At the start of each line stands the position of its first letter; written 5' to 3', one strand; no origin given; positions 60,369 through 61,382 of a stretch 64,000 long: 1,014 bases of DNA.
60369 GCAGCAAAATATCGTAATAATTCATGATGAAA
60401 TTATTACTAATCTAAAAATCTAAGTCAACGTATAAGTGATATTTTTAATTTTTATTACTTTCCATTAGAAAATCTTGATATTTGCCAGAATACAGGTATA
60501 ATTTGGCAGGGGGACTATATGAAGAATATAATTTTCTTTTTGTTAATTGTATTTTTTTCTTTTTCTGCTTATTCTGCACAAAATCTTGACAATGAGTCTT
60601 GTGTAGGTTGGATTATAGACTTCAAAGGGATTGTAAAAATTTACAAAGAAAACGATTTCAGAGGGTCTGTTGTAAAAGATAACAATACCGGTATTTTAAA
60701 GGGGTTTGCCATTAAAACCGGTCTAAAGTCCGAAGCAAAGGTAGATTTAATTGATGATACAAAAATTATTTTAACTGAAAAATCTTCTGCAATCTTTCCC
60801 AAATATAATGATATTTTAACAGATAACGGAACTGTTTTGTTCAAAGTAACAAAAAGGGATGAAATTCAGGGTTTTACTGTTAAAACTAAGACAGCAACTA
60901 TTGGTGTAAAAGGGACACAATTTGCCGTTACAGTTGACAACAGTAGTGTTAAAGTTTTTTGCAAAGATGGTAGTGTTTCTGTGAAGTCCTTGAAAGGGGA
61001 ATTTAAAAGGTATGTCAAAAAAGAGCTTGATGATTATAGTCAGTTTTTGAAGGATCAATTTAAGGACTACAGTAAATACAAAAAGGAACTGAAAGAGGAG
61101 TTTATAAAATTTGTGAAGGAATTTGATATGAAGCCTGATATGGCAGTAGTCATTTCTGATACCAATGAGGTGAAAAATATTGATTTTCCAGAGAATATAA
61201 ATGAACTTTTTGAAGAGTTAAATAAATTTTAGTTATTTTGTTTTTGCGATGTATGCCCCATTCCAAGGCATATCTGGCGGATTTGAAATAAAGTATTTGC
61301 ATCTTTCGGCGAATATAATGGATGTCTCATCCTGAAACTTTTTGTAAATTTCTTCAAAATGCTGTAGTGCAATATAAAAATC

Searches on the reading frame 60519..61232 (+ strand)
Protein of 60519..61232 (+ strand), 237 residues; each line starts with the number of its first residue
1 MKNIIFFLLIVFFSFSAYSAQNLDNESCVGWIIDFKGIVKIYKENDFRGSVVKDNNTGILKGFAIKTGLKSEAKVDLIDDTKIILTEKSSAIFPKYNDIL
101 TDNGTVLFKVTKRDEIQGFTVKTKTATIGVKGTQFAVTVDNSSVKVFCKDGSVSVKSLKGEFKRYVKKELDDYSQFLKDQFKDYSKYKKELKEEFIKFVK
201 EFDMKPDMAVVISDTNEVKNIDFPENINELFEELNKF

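Call 50: search_protein_families(library=pfam, proteins=[window:60519-61232:+])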
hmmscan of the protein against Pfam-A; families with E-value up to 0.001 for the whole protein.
window:60519-61232:+ (237 aa): 1 family
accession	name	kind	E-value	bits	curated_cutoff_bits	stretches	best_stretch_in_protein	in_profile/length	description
PF04773.18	FecR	-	3e-12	47.3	24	1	65-153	3-96/97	FecR protein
